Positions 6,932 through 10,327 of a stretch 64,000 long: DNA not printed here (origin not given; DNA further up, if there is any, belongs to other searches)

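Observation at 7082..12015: Two-gene MTase-TRD + SNF2-helicase module: candidate minimal DISARM/BREX-like defense system with no nuclease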

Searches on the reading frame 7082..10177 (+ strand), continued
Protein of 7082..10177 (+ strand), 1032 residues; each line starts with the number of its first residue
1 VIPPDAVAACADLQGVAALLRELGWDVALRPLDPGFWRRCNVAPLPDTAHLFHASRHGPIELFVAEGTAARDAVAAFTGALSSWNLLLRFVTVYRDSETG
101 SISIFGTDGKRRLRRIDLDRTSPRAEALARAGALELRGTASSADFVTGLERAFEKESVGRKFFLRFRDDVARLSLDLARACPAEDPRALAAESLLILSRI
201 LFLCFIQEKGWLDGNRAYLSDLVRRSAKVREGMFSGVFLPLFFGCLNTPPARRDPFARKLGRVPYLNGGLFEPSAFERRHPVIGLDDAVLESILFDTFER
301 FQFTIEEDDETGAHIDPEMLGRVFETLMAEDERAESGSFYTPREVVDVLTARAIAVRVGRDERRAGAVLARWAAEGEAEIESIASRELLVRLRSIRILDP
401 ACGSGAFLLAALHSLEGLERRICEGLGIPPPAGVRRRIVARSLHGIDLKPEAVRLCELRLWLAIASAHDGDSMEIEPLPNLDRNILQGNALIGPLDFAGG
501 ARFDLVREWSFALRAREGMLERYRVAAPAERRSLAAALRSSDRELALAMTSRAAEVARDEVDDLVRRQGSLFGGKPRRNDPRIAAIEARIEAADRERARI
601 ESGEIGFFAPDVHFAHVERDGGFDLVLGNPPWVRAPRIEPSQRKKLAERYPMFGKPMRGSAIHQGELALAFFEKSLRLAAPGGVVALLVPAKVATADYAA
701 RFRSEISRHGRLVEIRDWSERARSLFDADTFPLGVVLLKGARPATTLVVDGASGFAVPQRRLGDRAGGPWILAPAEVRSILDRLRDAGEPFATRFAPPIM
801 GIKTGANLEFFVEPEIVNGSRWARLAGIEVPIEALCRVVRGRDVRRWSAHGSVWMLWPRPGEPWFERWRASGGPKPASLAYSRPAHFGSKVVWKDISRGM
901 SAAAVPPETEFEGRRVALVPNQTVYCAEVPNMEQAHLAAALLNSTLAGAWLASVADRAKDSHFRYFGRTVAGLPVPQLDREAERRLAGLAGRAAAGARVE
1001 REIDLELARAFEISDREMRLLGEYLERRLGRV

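Call 49: search_protein_families(library=padloc, proteins=[L154:6614-9898:+, L154:10263-11579:+, L154:11588-14878:+, L155:9890-11761:+, L155:12876-16121:+], max_evalue=0.00001)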
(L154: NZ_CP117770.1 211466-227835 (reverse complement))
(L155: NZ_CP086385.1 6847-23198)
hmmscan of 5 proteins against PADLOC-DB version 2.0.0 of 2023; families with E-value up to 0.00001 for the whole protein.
L154:6614-9898:+ (1095 aa): 57 families (the best 25 are shown)
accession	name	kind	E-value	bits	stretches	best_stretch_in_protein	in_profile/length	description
PDLC03596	REase_MTase_IIG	-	7.5e-133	442.8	3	665-1094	695-1144/1148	Type IIG restriction enzyme-methyltransferase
PDLC03612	REase_MTase_IIG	-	1.5e-117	392.3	2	482-1094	586-1245/1247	Type IIG restriction enzyme-methyltransferase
PDLC03601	REase_MTase_IIG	-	1.7e-116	388.4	1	170-1093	200-1106/1110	Type IIG restriction enzyme-methyltransferase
PDLC03609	REase_MTase_IIG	-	2.7e-86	288.3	2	665-1051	542-938/1066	Type IIG restriction enzyme-methyltransferase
PDLC03604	REase_MTase_IIG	-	4.3e-49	165.4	2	662-1044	516-935/1011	Type IIG restriction enzyme-methyltransferase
PDLC02643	DrmMI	-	6.4e-45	151.5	1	364-742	548-935/1347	DrmMI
PDLC03313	MTase_II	-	1e-41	141.2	1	677-1093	140-560/563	Type II methyltransferase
PDLC03629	REase_MTase_IIG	-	9.2e-41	137.6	2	661-1052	551-976/1182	Type IIG restriction enzyme-methyltransferase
PDLC03628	REase_MTase_IIG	-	4.9e-40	135.5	2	168-402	152-368/1100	Type IIG restriction enzyme-methyltransferase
PDLC03226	MTase_II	-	4e-33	112.9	2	678-794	125-241/579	Type II methyltransferase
PDLC02638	DrmMI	-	2.3e-30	103.5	1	435-738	597-933/935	DrmMI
PDLC03335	MTase_II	-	1.6e-29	101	1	672-1045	186-575/607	Type II methyltransferase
PDLC03250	MTase_II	-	1e-27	95.2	1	681-1019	340-684/775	Type II methyltransferase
PDLC02529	PglX|PglXI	-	2.2e-26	89.9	3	434-549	225-323/1189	PglX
PDLC03598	REase_MTase_IIG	-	6e-26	88.6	2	349-512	290-435/912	Type IIG restriction enzyme-methyltransferase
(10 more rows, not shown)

L154:10263-11579:+ (439 aa): 0 families

L154:11588-14878:+ (1097 aa): 27 families (the best 25 are shown)
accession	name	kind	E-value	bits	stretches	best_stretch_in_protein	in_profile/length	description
PDLC01075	C3a139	-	5.9e-67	224.8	2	6-427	4-387/948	HKD+Snf2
PDLC02621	DrmD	-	1.3e-36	124.3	1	422-850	330-711/1040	DrmD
PDLC02623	DrmD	-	9.5e-33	111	1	331-843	238-693/1040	DrmD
PDLC02619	DrmD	-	4.2e-29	99.3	2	589-776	357-542/872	DrmD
PDLC02843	DpdE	-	2e-21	73.7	2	588-767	510-663/1091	DpdE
PDLC00659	HmaA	-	8.7e-21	71.5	1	331-853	222-696/1176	SNF2 helicase / DEAD-box helicase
PDLC02193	PLD_Helicase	-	4.1e-20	69.5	1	329-779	360-809/905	-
PDLC02840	DpdE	-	1.6e-19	67.7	2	701-770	588-657/1091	DpdE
PDLC02853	DpdE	-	1.4e-18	64.3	1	628-817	467-647/985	DpdE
PDLC02500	BrxHI|BrxHII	-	2.7e-18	63.9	1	722-835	528-640/933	BrxHI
PDLC02632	DrmD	-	7.3e-18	62.4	1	332-781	254-638/662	DrmD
PDLC02572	DrmA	-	1.3e-17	61.1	1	516-835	395-693/1043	DrmA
PDLC02633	DrmD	-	1.2e-15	54.6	1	721-837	581-705/839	DrmD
PDLC04556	PDC-M27C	-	4.2e-14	49.9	0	318-389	179-254/892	-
PDLC00633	ZorD1|ZorD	-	6.7e-13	45.6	1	232-351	443-580/908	"SWI2/SNF2 helicase, Mrr-like nuclease"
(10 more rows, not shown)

L155:9890-11761:+ (624 aa): 5 families
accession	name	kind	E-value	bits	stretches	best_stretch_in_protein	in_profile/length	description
PDLC04151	HEC-05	-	4.7e-29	99.5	1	12-601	27-592/600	-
PDLC04150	HEC-05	-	4e-19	66.9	1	28-576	23-559/583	-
PDLC04709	PDC-M55C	-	1.8e-18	64.5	1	28-429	30-393/554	-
PDLC04152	HEC-05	-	2.6e-14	50.7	1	11-546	7-515/566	-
PDLC03877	NsnA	-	2.3e-06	25.2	0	9-54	49-94/385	-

L155:12876-16121:+ (1082 aa): 23 families
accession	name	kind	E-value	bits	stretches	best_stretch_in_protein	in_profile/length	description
PDLC01075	C3a139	-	1.7e-55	186.8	3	419-824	412-774/948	HKD+Snf2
PDLC02621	DrmD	-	2e-31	107.1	1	426-844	333-695/1040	DrmD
PDLC02623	DrmD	-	4.1e-28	95.7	1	731-826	577-670/1040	DrmD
PDLC02193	PLD_Helicase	-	2.6e-25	86.7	1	607-806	639-828/905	-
PDLC02619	DrmD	-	1.5e-21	74.3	1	624-784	382-540/872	DrmD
PDLC00659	HmaA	-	7.5e-19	65.1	1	430-834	299-665/1176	SNF2 helicase / DEAD-box helicase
PDLC02632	DrmD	-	2.9e-17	60.4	1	490-785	373-632/662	DrmD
PDLC02843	DpdE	-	8e-17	58.4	2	254-380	179-301/1091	DpdE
PDLC02500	BrxHI|BrxHII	-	3.1e-16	57.1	1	727-835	523-630/933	BrxHI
PDLC02572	DrmA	-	6.2e-15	52.2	1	634-788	495-632/1043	DrmA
PDLC02633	DrmD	-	8.4e-14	48.5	1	454-791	354-642/839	DrmD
PDLC02853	DpdE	-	3.4e-13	46.5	1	632-825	465-645/985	DpdE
PDLC02504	BrxHI|BrxHII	-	1.5e-11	41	1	422-824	303-625/971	BrxHII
PDLC02634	DrmD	-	1.1e-10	38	1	576-780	395-586/900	DrmD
PDLC04556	PDC-M27C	-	5.1e-10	36.3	0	332-385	192-249/892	-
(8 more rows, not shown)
